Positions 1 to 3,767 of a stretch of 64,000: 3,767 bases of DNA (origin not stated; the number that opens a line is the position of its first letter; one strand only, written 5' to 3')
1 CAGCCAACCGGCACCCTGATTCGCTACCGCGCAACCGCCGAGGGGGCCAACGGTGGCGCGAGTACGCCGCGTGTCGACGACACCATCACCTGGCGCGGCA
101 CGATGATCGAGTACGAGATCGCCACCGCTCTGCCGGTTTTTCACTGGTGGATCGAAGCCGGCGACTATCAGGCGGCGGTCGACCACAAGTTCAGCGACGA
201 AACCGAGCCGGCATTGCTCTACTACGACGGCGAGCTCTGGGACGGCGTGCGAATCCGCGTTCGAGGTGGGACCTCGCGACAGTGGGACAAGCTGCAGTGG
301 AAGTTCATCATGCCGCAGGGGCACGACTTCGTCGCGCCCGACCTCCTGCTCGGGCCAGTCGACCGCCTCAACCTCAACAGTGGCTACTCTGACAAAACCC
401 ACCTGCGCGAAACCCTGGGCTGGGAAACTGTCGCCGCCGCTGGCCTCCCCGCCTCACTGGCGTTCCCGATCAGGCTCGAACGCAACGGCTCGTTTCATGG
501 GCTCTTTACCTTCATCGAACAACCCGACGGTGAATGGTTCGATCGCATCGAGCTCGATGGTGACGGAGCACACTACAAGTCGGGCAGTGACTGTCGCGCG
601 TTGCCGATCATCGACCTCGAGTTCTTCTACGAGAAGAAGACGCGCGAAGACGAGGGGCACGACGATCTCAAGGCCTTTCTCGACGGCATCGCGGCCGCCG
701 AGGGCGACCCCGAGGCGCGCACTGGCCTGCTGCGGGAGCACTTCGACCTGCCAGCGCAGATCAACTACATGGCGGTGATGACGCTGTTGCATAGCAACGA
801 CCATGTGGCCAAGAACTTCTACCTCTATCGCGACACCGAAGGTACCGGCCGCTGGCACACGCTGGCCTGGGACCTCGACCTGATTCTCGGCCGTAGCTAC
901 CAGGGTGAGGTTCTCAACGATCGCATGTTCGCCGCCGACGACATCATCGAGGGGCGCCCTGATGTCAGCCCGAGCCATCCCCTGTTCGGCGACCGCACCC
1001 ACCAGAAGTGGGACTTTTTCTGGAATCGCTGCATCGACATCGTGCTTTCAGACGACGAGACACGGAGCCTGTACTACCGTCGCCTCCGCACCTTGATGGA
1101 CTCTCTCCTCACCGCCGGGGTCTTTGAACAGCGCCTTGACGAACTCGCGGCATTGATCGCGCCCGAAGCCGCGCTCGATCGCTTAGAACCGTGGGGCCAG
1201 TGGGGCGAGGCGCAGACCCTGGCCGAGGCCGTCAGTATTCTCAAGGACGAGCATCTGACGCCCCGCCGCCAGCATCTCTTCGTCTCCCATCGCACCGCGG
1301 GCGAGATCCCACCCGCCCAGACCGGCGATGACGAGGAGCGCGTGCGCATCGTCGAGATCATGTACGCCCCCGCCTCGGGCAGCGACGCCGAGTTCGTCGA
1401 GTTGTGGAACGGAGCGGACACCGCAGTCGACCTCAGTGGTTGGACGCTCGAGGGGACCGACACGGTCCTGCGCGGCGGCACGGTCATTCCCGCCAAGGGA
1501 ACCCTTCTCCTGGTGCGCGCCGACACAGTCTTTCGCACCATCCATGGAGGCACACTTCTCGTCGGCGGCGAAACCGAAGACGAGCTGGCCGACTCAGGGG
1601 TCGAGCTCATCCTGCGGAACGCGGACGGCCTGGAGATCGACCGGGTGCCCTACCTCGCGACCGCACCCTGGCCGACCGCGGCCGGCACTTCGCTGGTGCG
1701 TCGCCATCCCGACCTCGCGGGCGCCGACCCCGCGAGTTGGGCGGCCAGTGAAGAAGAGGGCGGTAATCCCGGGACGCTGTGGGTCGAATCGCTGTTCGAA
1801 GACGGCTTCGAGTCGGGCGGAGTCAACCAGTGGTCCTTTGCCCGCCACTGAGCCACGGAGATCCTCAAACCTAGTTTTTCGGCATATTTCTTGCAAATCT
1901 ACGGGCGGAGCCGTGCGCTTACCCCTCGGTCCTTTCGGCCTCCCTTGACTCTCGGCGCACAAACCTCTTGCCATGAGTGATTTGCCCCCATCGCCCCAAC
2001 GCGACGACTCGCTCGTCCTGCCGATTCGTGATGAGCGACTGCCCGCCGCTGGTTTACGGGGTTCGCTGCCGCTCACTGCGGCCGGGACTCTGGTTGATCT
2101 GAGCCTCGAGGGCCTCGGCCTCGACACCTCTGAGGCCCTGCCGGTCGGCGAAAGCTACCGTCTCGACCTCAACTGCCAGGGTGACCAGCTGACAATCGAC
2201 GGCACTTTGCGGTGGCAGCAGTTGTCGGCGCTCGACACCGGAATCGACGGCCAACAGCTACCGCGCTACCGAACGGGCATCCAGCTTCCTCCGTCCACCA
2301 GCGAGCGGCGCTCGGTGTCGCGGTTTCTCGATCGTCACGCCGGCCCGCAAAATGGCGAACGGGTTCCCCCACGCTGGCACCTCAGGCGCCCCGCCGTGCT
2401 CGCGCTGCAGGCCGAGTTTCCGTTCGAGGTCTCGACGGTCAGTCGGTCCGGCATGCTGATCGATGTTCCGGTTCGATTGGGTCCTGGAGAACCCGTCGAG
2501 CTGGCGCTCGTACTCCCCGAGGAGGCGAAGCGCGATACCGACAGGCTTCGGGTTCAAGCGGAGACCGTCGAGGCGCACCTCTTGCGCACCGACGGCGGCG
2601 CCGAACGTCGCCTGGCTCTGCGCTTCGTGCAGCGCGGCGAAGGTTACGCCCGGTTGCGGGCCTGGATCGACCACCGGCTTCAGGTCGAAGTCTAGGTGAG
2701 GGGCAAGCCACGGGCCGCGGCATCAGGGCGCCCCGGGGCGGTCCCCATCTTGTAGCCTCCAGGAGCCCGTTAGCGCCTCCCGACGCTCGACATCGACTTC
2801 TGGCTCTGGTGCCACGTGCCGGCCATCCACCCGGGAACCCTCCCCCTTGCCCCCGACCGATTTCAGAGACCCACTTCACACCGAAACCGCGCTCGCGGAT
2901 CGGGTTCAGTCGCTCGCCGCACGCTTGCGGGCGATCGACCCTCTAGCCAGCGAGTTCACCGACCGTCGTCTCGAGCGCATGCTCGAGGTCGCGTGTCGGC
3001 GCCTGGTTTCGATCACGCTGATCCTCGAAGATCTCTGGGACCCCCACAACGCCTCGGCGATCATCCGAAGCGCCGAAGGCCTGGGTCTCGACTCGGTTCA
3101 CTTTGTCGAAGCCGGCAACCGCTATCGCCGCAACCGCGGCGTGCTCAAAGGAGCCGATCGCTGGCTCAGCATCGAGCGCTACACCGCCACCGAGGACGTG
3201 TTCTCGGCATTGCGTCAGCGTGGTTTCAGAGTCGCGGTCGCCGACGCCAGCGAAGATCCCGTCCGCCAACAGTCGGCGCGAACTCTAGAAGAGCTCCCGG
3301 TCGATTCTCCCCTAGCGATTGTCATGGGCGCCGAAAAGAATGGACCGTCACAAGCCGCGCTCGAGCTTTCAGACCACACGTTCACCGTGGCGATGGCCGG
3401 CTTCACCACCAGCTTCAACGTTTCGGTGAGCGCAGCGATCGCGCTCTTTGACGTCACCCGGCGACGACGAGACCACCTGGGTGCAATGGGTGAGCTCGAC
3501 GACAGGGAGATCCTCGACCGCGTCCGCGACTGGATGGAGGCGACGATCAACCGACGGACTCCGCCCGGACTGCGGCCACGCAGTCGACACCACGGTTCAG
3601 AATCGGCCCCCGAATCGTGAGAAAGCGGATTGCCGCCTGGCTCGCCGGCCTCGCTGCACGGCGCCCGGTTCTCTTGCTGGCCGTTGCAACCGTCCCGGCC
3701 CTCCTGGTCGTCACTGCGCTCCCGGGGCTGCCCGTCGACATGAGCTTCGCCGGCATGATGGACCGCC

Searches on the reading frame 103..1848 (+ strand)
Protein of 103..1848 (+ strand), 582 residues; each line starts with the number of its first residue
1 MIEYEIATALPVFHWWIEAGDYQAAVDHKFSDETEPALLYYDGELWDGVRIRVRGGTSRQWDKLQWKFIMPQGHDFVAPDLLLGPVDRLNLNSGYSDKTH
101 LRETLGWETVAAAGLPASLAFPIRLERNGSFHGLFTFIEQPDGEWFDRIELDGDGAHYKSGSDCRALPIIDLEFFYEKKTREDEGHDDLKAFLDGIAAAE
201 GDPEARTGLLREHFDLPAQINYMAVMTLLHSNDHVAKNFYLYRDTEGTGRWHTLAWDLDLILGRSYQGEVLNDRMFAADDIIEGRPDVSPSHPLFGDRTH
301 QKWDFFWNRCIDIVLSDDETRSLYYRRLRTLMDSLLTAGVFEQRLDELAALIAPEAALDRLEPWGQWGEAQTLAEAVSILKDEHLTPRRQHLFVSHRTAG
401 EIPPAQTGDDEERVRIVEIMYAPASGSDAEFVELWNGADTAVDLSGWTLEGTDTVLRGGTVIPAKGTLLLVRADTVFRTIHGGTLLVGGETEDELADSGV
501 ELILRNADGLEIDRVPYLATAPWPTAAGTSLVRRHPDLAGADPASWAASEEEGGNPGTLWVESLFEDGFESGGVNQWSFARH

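Call 32: search_protein_families(library=pfam, proteins=[window:103-1848:+], max_evalue=0.001)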
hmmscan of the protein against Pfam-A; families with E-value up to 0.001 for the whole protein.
window:103-1848:+ (582 aa): 2 families
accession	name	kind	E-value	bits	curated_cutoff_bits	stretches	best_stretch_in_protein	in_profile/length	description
PF08757.17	CotH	-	1.8e-36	126.7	23.8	1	51-382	1-313/322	CotH kinase protein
PF00932.25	LTD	-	2e-15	57.6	34.3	1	412-517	6-107/109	Lamin Tail Domain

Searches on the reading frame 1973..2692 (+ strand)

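Call 32: search_protein_families(library=pfam, proteins=[window:1973-2692:+], max_evalue=0.001)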
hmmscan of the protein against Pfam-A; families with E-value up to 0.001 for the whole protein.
window:1973-2692:+ (240 aa): 1 family
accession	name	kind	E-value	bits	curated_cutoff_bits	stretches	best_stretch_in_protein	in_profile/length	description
PF07238.19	PilZ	-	5.8e-10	39.9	22.5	1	37-118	24-99/102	PilZ domain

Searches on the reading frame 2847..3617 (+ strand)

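Call 32: search_protein_families(library=pfam, proteins=[window:2847-3617:+], max_evalue=0.001)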
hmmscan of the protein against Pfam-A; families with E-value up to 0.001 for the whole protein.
window:2847-3617:+ (257 aa): 1 family
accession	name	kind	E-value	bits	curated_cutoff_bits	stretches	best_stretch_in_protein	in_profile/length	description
PF00588.24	SpoU_methylase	-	1.7e-26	93.5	29.7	1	56-201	2-142/142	SpoU rRNA Methylase family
